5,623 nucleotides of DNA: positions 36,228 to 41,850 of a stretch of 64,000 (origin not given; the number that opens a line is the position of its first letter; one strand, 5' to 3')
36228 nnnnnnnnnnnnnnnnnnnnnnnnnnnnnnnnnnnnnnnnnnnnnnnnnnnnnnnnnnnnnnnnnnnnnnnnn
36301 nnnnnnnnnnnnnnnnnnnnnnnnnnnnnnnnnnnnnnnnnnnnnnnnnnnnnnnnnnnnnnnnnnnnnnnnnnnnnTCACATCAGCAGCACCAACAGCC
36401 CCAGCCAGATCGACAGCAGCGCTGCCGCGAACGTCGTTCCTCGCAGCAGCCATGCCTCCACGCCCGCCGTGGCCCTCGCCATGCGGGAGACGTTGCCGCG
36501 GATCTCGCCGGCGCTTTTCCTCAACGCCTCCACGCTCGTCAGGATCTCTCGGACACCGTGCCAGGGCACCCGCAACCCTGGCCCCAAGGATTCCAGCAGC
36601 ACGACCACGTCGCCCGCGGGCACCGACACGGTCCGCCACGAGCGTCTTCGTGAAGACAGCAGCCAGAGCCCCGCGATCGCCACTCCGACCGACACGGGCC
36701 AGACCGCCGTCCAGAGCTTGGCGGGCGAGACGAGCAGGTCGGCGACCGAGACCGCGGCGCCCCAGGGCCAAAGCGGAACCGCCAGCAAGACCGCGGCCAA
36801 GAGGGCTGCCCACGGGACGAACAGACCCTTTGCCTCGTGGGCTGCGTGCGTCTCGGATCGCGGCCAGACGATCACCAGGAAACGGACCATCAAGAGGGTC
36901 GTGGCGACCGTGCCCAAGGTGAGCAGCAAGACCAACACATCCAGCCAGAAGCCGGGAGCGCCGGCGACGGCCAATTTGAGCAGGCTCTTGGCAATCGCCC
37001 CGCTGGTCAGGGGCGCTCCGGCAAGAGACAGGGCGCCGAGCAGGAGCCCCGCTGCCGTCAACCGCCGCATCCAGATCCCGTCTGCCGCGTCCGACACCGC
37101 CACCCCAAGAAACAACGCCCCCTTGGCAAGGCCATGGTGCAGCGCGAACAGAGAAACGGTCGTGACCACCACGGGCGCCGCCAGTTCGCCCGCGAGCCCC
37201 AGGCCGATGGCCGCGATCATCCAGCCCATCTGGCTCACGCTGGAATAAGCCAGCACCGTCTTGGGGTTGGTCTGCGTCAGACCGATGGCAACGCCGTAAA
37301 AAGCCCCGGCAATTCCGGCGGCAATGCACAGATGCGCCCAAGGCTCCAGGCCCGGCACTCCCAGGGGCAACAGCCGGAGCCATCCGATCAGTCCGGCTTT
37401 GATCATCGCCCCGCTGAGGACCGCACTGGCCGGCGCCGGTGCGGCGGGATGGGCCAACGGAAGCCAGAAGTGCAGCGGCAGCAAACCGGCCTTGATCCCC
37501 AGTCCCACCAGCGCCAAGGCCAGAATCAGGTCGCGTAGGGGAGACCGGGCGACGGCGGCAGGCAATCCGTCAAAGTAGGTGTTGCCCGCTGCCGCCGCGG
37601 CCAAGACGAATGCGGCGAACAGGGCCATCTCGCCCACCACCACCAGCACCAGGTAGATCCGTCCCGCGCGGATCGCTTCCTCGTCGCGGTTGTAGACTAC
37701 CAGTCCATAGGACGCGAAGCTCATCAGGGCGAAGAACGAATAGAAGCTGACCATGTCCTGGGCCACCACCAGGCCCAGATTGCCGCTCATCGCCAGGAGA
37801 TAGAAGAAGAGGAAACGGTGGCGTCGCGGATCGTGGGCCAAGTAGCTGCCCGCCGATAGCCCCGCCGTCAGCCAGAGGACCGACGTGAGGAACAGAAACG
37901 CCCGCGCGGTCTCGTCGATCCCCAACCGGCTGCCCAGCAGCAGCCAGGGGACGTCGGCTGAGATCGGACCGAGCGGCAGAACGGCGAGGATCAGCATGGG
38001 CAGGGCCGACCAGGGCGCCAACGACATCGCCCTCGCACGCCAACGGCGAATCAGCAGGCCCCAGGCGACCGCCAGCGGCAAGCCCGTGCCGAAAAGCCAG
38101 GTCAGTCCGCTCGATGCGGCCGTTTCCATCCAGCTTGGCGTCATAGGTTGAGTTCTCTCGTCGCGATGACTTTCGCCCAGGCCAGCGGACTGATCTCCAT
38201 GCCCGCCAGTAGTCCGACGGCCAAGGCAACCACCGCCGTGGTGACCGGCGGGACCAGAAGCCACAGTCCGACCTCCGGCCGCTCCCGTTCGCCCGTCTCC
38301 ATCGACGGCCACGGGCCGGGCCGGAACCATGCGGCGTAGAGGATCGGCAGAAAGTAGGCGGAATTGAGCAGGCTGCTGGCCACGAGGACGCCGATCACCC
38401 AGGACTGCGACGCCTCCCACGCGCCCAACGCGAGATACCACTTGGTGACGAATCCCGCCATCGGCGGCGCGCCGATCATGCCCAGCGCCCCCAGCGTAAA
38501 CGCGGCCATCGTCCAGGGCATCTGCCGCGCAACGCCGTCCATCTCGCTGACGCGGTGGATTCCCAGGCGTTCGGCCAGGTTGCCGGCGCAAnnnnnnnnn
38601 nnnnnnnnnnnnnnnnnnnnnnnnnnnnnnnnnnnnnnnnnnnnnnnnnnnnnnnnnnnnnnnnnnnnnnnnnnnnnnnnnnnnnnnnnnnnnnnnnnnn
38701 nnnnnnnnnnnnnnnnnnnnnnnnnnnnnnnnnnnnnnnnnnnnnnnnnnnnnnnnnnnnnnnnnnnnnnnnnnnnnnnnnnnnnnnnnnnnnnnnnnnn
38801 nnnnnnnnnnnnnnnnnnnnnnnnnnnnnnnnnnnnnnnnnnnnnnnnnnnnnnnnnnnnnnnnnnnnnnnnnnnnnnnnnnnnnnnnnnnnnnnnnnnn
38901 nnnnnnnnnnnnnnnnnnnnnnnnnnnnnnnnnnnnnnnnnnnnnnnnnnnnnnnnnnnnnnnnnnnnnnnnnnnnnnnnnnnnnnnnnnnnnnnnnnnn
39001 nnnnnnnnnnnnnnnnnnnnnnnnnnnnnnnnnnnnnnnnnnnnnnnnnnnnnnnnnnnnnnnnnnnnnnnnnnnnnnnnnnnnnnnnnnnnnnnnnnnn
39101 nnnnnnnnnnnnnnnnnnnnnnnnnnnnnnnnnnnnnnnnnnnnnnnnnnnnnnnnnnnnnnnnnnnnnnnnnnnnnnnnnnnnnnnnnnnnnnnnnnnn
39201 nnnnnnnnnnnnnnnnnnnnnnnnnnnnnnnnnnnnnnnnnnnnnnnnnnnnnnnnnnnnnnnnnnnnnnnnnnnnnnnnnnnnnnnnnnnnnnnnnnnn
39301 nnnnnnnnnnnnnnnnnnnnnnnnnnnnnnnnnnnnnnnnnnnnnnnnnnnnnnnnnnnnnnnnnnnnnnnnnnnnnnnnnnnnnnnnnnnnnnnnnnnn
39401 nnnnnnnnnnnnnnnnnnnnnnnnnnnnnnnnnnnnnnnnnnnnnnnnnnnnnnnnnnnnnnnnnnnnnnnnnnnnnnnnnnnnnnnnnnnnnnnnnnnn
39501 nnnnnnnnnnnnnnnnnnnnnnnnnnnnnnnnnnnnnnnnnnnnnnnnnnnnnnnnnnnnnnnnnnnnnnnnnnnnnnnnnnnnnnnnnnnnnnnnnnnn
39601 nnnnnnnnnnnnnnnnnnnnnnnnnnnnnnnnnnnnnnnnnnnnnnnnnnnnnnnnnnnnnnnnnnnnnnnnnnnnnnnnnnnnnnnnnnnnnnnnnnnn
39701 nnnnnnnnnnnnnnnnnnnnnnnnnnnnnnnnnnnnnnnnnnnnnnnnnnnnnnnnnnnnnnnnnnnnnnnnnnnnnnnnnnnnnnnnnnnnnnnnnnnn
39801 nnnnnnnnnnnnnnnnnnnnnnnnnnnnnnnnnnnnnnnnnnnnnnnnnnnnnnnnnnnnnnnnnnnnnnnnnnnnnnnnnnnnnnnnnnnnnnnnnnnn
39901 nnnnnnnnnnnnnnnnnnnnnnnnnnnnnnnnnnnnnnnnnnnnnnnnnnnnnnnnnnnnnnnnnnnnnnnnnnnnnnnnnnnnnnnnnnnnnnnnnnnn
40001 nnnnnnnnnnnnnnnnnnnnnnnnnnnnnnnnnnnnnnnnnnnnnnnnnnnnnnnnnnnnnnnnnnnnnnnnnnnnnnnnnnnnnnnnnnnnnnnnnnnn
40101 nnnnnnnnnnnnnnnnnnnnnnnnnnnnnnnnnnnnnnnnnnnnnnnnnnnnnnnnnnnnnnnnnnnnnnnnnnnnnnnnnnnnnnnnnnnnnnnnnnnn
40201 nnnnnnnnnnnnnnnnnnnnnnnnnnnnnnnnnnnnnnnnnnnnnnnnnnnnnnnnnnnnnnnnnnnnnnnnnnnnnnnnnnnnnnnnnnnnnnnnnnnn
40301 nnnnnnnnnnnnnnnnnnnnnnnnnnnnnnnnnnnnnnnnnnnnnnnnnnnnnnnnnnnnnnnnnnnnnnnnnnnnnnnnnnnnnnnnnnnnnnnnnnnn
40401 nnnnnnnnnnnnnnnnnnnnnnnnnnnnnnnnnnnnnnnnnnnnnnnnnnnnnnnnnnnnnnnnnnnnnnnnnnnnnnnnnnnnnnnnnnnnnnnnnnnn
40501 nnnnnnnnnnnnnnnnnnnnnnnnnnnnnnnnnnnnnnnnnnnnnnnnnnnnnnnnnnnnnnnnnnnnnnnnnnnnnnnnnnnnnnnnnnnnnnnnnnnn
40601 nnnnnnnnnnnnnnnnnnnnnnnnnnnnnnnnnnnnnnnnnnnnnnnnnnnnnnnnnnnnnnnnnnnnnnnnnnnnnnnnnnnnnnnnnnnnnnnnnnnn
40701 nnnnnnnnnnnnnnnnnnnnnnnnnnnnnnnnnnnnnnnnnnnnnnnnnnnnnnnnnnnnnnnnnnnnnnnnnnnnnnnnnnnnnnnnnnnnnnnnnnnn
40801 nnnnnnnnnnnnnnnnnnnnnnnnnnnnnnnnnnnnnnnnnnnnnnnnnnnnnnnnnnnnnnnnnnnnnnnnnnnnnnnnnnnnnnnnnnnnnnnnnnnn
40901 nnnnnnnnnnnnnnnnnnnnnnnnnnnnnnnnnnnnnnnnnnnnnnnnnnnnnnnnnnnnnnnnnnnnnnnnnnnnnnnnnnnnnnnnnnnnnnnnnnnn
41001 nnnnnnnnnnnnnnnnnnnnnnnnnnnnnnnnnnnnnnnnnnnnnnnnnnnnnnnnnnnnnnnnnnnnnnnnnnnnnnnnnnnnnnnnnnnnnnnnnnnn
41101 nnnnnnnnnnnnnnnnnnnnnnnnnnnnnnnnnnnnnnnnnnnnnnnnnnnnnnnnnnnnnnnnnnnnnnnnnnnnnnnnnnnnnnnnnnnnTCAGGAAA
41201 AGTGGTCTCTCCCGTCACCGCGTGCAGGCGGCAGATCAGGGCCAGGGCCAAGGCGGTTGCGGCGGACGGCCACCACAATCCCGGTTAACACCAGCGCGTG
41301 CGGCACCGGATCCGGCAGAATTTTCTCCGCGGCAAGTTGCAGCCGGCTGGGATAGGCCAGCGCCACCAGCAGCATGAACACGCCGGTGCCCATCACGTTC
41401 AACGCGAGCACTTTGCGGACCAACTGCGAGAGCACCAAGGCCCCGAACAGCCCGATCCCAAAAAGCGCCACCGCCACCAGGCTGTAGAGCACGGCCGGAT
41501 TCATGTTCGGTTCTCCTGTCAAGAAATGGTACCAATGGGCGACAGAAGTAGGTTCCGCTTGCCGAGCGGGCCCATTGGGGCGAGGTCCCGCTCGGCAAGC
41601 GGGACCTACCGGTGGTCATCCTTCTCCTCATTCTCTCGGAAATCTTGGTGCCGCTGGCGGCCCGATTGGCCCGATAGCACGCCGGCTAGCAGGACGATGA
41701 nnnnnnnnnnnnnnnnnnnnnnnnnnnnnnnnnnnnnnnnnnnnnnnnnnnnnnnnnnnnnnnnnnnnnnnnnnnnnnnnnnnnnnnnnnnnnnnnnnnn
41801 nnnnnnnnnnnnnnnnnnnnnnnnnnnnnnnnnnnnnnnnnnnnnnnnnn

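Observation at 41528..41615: Family of short palindromic intergenic repeats (core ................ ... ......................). One copy is wedged inside the Mrp operon and supplies a stop codon.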

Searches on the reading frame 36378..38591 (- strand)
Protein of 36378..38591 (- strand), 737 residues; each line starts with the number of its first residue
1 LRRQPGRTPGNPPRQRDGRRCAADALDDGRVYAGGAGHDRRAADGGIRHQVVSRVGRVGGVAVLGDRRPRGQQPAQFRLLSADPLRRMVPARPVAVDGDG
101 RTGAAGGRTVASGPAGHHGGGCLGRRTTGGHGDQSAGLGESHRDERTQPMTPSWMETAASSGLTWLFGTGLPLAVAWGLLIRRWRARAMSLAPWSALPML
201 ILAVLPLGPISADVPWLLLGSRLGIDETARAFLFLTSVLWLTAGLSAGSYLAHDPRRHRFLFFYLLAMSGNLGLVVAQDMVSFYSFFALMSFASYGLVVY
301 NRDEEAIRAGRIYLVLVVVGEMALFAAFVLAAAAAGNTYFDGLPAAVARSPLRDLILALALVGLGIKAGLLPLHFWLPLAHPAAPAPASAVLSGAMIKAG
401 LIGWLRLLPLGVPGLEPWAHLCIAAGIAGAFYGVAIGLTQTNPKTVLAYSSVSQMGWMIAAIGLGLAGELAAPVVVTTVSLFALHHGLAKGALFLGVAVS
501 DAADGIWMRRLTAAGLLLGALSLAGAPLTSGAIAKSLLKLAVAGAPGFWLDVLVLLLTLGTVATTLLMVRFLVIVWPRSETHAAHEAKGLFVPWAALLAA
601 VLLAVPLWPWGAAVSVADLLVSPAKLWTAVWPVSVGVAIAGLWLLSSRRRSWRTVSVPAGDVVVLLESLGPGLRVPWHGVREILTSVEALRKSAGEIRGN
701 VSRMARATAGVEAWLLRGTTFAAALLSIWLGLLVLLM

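Call 12: search_protein_families(library=pfam, proteins=[window:36378-38591:-])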
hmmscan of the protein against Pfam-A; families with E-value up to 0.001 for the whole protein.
window:36378-38591:- (737 aa): 2 families
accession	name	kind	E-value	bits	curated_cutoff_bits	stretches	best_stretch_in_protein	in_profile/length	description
PF00361.26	Proton_antipo_M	-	3.5e-40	138.5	21.5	1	277-553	1-286/294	NADH:quinone oxidoreductase/Mrp antiporter, TM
PF10125.14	NADHdeh_related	-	0.0003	20.7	27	1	270-363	80-174/218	NADH dehydrogenase I, subunit N related protein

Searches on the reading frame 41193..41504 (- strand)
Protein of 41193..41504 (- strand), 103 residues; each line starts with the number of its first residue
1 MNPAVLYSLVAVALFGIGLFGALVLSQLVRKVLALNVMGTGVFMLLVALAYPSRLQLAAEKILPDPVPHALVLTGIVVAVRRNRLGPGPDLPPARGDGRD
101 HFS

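Call 12: search_protein_families(library=pfam, proteins=[window:41193-41504:-])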
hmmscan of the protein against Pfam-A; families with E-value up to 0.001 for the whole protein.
window:41193-41504:- (103 aa): 1 family
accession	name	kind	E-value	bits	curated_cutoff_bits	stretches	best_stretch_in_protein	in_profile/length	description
PF00420.29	Oxidored_q2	-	4.3e-12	46.1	26.1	1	7-80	2-65/95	NADH-ubiquinone/plastoquinone oxidoreductase chain 4L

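Call 13: find_encoding_contigs(protein=window:41193-41504:-, flank=10000, max_places=10)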
Protein window:41193-41504:- (103 aa): no gene with exactly this product is on record in the collection.

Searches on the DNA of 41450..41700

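Call 16: search_rna_families(source=window, start=41450, end=41700, threshold=evalue, max_evalue=10, show_alignments=2)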
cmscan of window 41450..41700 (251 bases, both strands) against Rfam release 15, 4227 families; matches with E-value up to 10: 9.
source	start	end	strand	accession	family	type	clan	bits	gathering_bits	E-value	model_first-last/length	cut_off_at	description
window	41542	41615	-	RF03832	mir-H4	Gene; miRNA;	-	25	90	0.05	1-76/76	no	mir-H4 microRNA precursor family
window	41548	41609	+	RF03832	mir-H4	Gene; miRNA;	-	24.5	90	0.067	7-70/76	no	mir-H4 microRNA precursor family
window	41544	41613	-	RF03819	mir-Ro6-3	Gene; miRNA;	-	20.9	79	0.43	1-72/72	no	mir-Ro6-3 microRNA precursor family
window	41544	41613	+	RF03819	mir-Ro6-3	Gene; miRNA;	-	19.9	79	0.72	1-72/72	no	mir-Ro6-3 microRNA precursor family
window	41537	41621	-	RF03230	mir-967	Gene; miRNA;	-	19.2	70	0.28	1-90/90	no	mir-967 microRNA precursor family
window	41535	41630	+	RF01016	mir-584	Gene; miRNA;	-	19.1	80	0.17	1-97/97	no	mir-584 microRNA precursor family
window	41548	41609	-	RF03475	mir-2387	Gene; miRNA;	-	16.8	93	2.5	1-78/78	no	mir-2387 microRNA precursor family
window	41554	41603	+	RF03211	mir-666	Gene; miRNA;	-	16.5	70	1.9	1-86/86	no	mir-666 microRNA precursor family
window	41556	41600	-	RF03579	mir-2058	Gene; miRNA;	-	14.4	90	5.4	1-72/72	no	mir-2058 microRNA precursor family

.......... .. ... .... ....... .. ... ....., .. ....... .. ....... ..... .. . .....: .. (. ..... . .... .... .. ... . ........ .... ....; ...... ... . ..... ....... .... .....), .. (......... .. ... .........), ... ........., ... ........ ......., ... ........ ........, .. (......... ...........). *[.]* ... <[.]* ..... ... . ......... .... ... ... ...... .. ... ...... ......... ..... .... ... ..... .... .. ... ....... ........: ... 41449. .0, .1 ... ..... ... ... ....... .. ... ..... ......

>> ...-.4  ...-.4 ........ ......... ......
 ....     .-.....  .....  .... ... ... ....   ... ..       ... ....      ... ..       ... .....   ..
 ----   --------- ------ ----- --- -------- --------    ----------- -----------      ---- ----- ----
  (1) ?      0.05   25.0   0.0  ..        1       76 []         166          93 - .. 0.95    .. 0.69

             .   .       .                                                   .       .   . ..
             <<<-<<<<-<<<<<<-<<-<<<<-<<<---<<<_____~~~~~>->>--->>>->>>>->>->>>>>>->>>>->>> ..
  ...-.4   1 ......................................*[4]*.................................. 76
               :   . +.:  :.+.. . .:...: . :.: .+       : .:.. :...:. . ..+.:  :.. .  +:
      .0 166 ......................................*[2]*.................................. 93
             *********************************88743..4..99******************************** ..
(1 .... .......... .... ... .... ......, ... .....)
